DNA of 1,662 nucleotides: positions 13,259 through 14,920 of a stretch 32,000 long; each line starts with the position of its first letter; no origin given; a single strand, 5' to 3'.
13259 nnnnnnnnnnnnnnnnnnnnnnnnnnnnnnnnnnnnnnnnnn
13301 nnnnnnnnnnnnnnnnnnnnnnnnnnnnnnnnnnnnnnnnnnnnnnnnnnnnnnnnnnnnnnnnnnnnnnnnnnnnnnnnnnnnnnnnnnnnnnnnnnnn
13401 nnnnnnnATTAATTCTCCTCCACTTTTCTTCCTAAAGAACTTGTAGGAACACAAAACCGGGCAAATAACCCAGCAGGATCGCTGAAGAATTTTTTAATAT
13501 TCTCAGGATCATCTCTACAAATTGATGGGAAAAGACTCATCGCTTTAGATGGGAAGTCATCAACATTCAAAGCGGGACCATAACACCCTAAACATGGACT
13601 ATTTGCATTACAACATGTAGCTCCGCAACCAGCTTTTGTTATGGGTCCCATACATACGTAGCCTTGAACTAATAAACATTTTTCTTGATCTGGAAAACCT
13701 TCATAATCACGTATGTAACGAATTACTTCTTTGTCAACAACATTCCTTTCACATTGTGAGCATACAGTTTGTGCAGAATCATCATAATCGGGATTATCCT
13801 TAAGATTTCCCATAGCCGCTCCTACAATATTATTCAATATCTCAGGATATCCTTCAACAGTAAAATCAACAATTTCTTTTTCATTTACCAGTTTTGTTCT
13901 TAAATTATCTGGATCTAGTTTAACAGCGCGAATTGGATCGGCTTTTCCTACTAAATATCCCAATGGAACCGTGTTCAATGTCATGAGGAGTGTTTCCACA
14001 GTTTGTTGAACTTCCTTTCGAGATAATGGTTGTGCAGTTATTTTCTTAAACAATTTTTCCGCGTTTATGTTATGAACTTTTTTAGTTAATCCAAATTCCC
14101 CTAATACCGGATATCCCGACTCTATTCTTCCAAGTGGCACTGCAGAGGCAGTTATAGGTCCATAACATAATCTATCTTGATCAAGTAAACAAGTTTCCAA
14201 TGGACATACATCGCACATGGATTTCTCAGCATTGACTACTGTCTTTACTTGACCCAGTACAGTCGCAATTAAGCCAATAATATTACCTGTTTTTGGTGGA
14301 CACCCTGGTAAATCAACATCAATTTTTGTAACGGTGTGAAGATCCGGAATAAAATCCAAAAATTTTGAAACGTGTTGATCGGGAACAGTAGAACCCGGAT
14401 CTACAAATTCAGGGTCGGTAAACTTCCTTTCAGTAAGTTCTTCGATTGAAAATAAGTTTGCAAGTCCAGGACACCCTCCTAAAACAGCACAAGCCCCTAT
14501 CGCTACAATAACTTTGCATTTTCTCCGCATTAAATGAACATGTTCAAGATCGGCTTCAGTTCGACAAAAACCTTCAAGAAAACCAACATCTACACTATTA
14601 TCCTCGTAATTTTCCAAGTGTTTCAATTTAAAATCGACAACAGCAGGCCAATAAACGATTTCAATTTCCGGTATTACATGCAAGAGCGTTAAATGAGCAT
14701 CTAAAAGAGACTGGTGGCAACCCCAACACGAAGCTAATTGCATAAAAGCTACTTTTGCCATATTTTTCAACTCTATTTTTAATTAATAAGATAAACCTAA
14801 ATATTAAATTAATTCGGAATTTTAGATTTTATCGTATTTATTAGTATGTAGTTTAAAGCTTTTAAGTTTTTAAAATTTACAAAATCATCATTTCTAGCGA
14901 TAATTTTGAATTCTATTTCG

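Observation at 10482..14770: Hydrogenase subunits interleaved with HdrC-HdrB in one translationally coupled operon, with no HdrA or MvhD in the window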

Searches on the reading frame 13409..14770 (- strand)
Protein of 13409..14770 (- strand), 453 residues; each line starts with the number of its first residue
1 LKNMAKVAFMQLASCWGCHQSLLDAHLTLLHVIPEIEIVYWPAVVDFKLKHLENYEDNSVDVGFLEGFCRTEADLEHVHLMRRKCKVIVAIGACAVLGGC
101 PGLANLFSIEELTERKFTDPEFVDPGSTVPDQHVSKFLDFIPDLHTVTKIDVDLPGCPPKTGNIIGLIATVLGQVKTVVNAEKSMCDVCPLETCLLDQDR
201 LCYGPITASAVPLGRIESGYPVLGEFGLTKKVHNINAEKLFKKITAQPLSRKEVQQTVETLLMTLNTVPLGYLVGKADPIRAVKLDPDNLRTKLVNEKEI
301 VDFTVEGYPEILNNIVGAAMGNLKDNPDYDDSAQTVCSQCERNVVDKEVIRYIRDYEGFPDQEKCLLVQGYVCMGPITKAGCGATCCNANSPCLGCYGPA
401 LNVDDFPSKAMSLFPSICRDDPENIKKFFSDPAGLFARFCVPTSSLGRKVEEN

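Call 7: search_protein_families(library=pfam, proteins=[window:13409-14770:-], max_evalue=0.01)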
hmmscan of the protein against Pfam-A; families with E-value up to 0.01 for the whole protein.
window:13409-14770:- (453 aa): 1 family
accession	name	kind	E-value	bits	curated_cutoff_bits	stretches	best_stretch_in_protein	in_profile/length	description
PF01058.29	Oxidored_q6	-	9.4e-22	77.5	27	1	15-169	1-126/128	NADH ubiquinone oxidoreductase, 20 Kd subunit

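Call 8: search_protein_families(library=ncbifam, proteins=[window:13409-14770:-], max_evalue=0.01)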
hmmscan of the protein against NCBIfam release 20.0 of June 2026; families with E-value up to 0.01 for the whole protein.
window:13409-14770:- (453 aa): 6 families
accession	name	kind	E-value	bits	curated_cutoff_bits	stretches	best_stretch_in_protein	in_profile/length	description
NF045875.1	F420_non_VhuG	exception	4e-64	216.6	450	2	1-192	1-183/286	F420-non-reducing hydrogenase subunit VhuG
NF040836.1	sulfhyd_HydD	equivalog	1.2e-25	90.1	500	2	3-210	4-194/261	NADPH-dependent hydrogenase/sulfhydrogenase 1 subunit delta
NF040831.1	sulfhyd_ShyD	equivalog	8.4e-18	64.8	460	2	6-238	2-216/240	NAD(P)-dependent hydrogenase/sulfhydrogenase 2 subunit delta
TIGR03294.1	FrhG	equivalog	5.3e-14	52.5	245.5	1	5-99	2-92/228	coenzyme F420 hydrogenase subunit gamma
NF045520.1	H2_NiFeSe_small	exception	0.0014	18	470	0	145-179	179-213/314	NiFeSe hydrogenase small subunit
NF011395.0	PRK14820.1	equivalog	0.0025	17.6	263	0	145-173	127-155/180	NADH-quinone oxidoreductase subunit B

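Call 12: find_homologous_proteins(query=window:13409-14770:-, max_evalue=0.00001)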
Query window:13409-14770:- (453 aa): 797 proteins with E <= 0.00001 among 5956 candidates; the best 120 are listed.
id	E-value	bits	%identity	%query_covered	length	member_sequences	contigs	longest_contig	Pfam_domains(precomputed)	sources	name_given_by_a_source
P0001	0.0e+0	1049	100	99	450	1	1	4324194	PF01058.30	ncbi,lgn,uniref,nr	ncbi:hypothetical protein DSAG12_03954 [Promethearchaeum syntrophicum]|uniref:NADH:ubiquinone oxidor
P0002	2.6e-279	945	88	99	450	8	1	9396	PF01058.30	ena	-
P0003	9.2e-273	923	86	100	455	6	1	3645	PF01058.30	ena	-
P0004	2.3e-269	912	85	99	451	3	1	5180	PF01058.30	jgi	-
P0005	1.0e-259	880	82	99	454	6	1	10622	PF01058.30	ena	-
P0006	9.4e-237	804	75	99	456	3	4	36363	PF01058.30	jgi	jgi:F420-non-reducing hydrogenase small subunit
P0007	2.4e-236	803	75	99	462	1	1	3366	PF01058.30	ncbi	-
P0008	2.0e-234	797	74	99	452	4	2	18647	PF01058.30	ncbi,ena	-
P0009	1.2e-224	764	71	99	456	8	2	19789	PF01058.30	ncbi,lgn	-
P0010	1.5e-222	757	70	99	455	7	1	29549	PF01058.30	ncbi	-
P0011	5.8e-222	755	70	99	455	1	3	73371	PF01058.30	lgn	-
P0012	7.2e-218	742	69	99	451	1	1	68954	PF01058.30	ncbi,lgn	-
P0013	1.7e-211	721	66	99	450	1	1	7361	PF01058.30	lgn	-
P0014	1.0e-210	718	67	99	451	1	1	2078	PF01058.30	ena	-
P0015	2.5e-209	714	67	98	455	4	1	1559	PF01058.30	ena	-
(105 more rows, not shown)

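Call 25: search_solved_structures(query=window:13409-14770:-, show_alignments=2, max_evalue=0.001)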
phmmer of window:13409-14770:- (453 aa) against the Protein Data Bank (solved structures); distinct sequences matched with E-value up to 0.001: 11.
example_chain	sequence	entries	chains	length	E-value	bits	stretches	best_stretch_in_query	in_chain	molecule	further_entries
9sfi_I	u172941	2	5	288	2.7e-50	174.6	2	3-191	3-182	F420-non-reducing hydrogenase small subunit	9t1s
5odc_E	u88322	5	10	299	7.3e-47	163.3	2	4-190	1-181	Methyl-viologen reducing hydrogenase subunit G | Methyl-viologen reducing hydrogenase, subunit G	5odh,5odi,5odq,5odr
9sw2_E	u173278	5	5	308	9e-39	136.6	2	4-192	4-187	F420-non-reducing hydrogenase subunit G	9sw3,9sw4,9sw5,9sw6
9e1j_A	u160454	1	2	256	5.7e-22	81.2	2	5-171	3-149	Sulfhydrogenase 1 subunit delta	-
9nez_A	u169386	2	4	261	7.5e-22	80.8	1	5-171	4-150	Sulfhydrogenase 1 subunit delta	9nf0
9e15_A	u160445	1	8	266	8.2e-22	80.7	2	5-171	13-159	Sulfhydrogenase 1 subunit delta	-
5xf9_C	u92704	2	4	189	4.7e-20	74.9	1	6-166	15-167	NAD-reducing hydrogenase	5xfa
7t2r_E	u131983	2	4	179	3.9e-19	71.9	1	5-172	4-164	NiFe hydrogenase small subunit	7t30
9r51_C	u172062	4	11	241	2.1e-12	49.7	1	4-100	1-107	F420-reducing [NiFe]-hydrogenase from Methanothermococcus thermolithotrophicus subunit gam | F420-reducing [NiFe]-hydrogenase from Methanothermococcus thermolit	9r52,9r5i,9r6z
6qii_G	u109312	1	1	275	1.8e-06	30.1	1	3-100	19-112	Coenzyme F420 hydrogenase subunit gamma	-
6qgr_G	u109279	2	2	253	1.9e-06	30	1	3-100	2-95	Coenzyme F420 hydrogenase subunit gamma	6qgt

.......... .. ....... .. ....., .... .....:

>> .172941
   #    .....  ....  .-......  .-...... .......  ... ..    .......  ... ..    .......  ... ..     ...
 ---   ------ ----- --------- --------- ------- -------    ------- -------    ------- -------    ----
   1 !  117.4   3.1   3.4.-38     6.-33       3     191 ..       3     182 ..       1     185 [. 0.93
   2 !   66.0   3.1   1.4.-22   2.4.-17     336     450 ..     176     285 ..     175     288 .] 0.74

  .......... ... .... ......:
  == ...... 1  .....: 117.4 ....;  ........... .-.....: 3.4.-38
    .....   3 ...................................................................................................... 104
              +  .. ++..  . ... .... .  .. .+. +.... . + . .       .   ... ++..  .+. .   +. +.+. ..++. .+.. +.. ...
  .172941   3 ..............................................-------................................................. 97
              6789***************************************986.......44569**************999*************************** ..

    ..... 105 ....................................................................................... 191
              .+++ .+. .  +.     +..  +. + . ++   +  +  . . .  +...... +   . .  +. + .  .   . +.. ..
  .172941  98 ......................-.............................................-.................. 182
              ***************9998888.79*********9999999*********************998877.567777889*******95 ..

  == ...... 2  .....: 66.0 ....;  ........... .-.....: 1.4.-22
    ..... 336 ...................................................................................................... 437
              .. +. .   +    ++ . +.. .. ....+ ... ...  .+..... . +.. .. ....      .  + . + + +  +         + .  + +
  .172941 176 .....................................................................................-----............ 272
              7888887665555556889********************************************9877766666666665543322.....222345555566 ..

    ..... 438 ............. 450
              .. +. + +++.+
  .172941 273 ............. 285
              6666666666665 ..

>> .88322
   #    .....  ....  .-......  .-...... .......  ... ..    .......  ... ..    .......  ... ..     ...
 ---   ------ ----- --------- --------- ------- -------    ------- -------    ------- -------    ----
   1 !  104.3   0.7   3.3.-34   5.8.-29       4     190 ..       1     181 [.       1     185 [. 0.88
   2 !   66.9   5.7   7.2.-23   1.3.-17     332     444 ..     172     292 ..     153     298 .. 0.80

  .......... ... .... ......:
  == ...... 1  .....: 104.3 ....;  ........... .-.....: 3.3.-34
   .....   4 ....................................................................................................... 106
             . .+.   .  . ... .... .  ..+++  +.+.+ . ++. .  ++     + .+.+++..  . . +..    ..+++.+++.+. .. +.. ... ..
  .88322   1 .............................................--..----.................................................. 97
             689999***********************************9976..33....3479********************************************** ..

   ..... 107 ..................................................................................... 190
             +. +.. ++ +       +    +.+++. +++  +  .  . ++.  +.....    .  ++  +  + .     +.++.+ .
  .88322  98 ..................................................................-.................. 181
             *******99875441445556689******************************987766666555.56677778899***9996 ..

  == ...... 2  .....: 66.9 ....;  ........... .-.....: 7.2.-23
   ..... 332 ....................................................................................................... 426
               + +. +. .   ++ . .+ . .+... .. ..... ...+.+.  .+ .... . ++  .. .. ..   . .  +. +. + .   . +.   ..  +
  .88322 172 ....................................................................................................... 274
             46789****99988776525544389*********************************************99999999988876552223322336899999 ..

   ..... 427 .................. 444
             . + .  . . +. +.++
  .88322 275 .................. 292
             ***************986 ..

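Call 31: find_related_loci(query=A1, collection=genome_contigs, flank=10000)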
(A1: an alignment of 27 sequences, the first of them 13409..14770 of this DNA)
Query A1 (453 aa) in genome_contigs; peptide patterns used: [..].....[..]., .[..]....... (x = any residue, [..] = any of these).
159 stretches matched a pattern; 125 encode a relative of the query (tblastn E <= 1e-3); the best 80 are kept; 80 distinct loci.
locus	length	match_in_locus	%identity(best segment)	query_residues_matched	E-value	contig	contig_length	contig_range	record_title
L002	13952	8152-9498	87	3-451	0e+0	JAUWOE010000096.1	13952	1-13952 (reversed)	MAG: Promethearchaeum sp. isolate CSMAG_2442 CSMAG_2442_k141_1019112_length_13952_cov_8.1073, whole genome shotgun seque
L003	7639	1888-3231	80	1-448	0e+0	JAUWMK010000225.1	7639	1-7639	MAG: Promethearchaeum sp. isolate CSMAG_2396 CSMAG_2396_k141_182546_length_7639_cov_7.0000, whole genome shotgun sequenc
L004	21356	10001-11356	75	2-453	0e+0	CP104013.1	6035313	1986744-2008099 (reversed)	Candidatus Lokiarchaeum ossiferum isolate Loki-B35 chromosome, complete genome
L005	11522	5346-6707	71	1-453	0e+0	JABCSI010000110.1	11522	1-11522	MAG: Promethearchaeota archaeon isolate HM1_B6_4 NODE_3278_length_11522_cov_0.586924, whole genome shotgun sequence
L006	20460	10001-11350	70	4-453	0e+0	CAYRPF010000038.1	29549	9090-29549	MAG TPA_asm: uncultured archaeon isolate binchicken_co256_1 genome assembly, contig: NODE_2556_length_29549_cov_6.928358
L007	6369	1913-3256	65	2-452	0e+0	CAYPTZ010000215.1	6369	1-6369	MAG TPA_asm: uncultured archaeon isolate binchicken_co116_149 genome assembly, contig: NODE_14840_length_6369_cov_4.6015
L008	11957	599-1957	66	4-452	0e+0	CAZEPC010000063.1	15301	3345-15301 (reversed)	MAG TPA_asm: uncultured archaeon isolate binchicken_co13_463 genome assembly, contig: NODE_5769_length_15301_cov_5.02249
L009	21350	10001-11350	71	4-453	0e+0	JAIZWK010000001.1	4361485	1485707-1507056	MAG: Candidatus Harpocratesius repetitus isolate FW102 FWG169_LokiFW102v12_contig001_4361485bp, whole genome shotgun seq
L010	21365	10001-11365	45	6-452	4e-119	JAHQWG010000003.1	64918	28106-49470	MAG: Promethearchaeia archaeon isolate ABR01 NODE_110_length_64918_cov_20, whole genome shotgun sequence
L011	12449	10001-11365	43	6-452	5e-118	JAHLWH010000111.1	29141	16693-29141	MAG: Promethearchaeota archaeon isolate 6H3_1 k141_36139, whole genome shotgun sequence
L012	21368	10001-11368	43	5-452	1e-117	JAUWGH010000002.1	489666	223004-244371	MAG: Promethearchaeota archaeon isolate CSMAG_2237 CSMAG_2237_k141_1249477_length_489666_cov_69.9910, whole genome shotg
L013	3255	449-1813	47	6-453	1e-120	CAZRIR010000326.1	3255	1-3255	MAG TPA_asm: uncultured archaeon isolate binchicken_co81_355 genome assembly, contig: NODE_62683_length_3255_cov_6.15531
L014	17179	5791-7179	45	2-452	6e-117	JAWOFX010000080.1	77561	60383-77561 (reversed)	MAG: Promethearchaeia archaeon isolate BLK6-3.bin.141 k191_2567322, whole genome shotgun sequence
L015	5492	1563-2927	45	6-452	4e-117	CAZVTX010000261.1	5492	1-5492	MAG TPA_asm: uncultured archaeon isolate binchicken_co19_533 genome assembly, contig: NODE_26356_length_5492_cov_6.13831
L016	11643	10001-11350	46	6-449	8e-116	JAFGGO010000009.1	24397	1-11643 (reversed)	MAG: Promethearchaeota archaeon isolate Zod_Metabat.1389 k87_735171, whole genome shotgun sequence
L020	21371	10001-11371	44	7-452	5e-114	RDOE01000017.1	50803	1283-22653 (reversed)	MAG: Promethearchaeota archaeon isolate SZ_4_bin8.338 NODE_17_length_50803_cov_2.686374, whole genome shotgun sequence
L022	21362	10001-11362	44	6-452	2e-113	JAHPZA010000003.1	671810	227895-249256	MAG: Promethearchaeota archaeon isolate LW40_45 NODE_11_length_671810_cov_20.318872, whole genome shotgun sequence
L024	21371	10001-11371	44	7-452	3e-113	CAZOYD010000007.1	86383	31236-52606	MAG TPA_asm: uncultured archaeon isolate binchicken_co163_167 genome assembly, contig: NODE_233_length_86383_cov_23.6170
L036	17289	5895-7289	44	3-453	3e-110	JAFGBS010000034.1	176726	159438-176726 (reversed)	MAG: Promethearchaeota archaeon isolate Zod_Metabat.1044 k87_14875926, whole genome shotgun sequence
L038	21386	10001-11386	42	2-452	2e-109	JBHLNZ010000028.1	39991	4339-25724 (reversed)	MAG: Promethearchaeota archaeon isolate DZ2S.411 DZ2S.411@2635, whole genome shotgun sequence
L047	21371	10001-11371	42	7-452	9e-107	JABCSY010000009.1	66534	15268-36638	MAG: Promethearchaeota archaeon isolate HM4_B22 NODE_98_length_66534_cov_1.392082, whole genome shotgun sequence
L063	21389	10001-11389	38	2-453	6e-95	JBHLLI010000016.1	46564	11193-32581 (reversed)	MAG: Candidatus Hermodarchaeota archaeon isolate DZ1M.434 DZ1M.434@2160, whole genome shotgun sequence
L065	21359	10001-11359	56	6-451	4e-169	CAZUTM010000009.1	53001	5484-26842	MAG TPA_asm: uncultured archaeon isolate SRP278314_co2_361 genome assembly, contig: NODE_963_length_53001_cov_5.894213,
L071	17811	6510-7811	38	6-452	4e-88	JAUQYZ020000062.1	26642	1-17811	MAG: Candidatus Sigynarchaeum springense isolate SQRJ_234 k255_1681484, whole genome shotgun sequence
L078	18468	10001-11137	40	6-404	4e-80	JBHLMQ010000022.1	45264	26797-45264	MAG: Promethearchaeota archaeon isolate DZ2M.350 DZ2M.350@2005, whole genome shotgun sequence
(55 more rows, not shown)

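Call 34: search_protein_families(library=pfam, proteins=[L022:3032-3460:+, L022:3728-4438:+, L022:4443-4838:+, L022:4842-6164:+, L022:6169-7020:+, L022:7118-7927:+, L022:8073-8720:+, L022:8884-9336:+, L022:14550-15863:-, L047:8182-9771:+], max_evalue=0.001)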
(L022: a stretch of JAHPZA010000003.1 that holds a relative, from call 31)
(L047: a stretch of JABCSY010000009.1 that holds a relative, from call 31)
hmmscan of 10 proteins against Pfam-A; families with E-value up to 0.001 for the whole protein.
L022:3032-3460:+ (142 aa): 1 family
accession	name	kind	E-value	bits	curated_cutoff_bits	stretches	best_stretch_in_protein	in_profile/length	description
PF02662.21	FlpD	-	4.3e-48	162.8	22.3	1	11-133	1-123/123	Methyl-viologen-reducing hydrogenase, delta subunit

L022:3728-4438:+ (236 aa): 16 families
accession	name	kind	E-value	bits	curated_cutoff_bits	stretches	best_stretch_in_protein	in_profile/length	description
PF00037.32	Fer4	-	1.8e-28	97.6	21.1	3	30-51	3-24/24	4Fe-4S binding domain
PF12838.12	Fer4_7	-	2.5e-22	79.5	27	2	34-91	1-52/52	4Fe-4S dicluster domain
PF13187.11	Fer4_9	-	4.3e-21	75.1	27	4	34-90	1-50/52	4Fe-4S dicluster domain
PF13237.11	Fer4_10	-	6.2e-19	68.1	25.5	3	29-88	3-53/53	4Fe-4S dicluster domain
PF13484.11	Fer4_16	-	1.2e-18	68.1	30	2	34-58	1-26/66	4Fe-4S double cluster binding domain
PF12837.12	Fer4_6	-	8.1e-18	63.9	25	2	31-50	5-24/24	4Fe-4S binding domain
PF12797.12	Fer4_2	-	1.2e-17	62.9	24.5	2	179-197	4-22/22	4Fe-4S binding domain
PF14697.11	Fer4_21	-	1.1e-15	57.9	35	2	140-201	3-58/59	4Fe-4S dicluster domain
PF25160.1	LdpA_Fe-S-bd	-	4.5e-12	46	27.6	1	32-51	25-44/49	LdpA Fe-S cluster-binding domain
PF13183.11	Fer4_8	-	1.3e-11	45.3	27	0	33-48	52-67/68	4Fe-4S dicluster domain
PF17179.9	Fer4_22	-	2e-08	35.4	27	0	27-48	73-94/95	4Fe-4S dicluster domain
PF12798.12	Fer4_3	-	2.9e-08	34.4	27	0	35-49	1-15/15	4Fe-4S binding domain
PF13534.11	Fer4_17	-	2.4e-06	28.4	22.2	0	34-88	1-57/61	4Fe-4S dicluster domain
PF13459.11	Fer4_15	-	2.8e-06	28.4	22.4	0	30-47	3-20/66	4Fe-4S single cluster domain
PF13370.11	Fer4_13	-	4.4e-06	27.7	24.5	0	31-47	2-18/58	4Fe-4S single cluster domain of Ferredoxin I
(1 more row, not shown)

L022:4443-4838:+ (131 aa): 1 family
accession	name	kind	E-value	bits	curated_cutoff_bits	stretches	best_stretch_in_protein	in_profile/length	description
PF01568.27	Molydop_binding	-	2.4e-09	37.6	26.8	1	7-105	2-108/110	Molydopterin dinucleotide binding domain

L022:4842-6164:+ (440 aa): 1 family
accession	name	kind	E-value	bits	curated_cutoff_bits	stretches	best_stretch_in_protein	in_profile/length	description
PF00384.28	Molybdopterin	-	7.4e-25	88.1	24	1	56-433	1-353/353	Molybdopterin oxidoreductase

L022:6169-7020:+ (283 aa): 1 family
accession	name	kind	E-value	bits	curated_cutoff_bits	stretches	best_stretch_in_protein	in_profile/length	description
PF01493.24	GXGXG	-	3e-07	30.6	32.5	0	174-220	32-79/190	GXGXG motif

L022:7118-7927:+ (269 aa): 1 family
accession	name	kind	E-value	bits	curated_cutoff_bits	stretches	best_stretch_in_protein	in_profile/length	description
PF02634.21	FdhD-NarQ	-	2e-67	227.8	27.2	1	25-267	2-236/237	FdhD/NarQ family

L022:8073-8720:+ (215 aa): 2 families
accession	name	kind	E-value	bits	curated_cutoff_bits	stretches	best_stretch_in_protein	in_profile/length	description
PF19529.4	DUF6057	-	6.2e-05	22.5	29.8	1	6-175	99-276/569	Family of unknown function (DUF6057)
PF13248.11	Zn_ribbon_3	-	0.00046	20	27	1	183-205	2-24/26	zinc-ribbon domain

L022:8884-9336:+ (150 aa): 0 families

L022:14550-15863:- (437 aa): 3 families
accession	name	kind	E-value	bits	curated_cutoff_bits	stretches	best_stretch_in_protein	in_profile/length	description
PF00919.26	UPF0004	-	4.8e-19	68.6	27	1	6-88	2-83/98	Uncharacterized protein family UPF0004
PF04055.27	Radical_SAM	-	7.1e-18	65.8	29.5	1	153-324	1-166/166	Radical SAM superfamily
PF01938.26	TRAM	-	6.7e-06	26.3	21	1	384-436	9-60/61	TRAM domain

L047:8182-9771:+ (529 aa): 3 families
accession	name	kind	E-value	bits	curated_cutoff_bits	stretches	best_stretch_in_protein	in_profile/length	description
PF12706.13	Lactamase_B_2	-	1.2e-08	35.3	27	0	185-239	84-144/200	Beta-lactamase superfamily domain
PF07521.17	RMMBL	-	3.6e-06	27.3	21.6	1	471-507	7-44/63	Zn-dependent metallo-hydrolase RNA specificity domain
PF00753.33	Lactamase_B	-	4e-05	24.1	22.7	0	179-242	96-154/196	Metallo-beta-lactamase superfamily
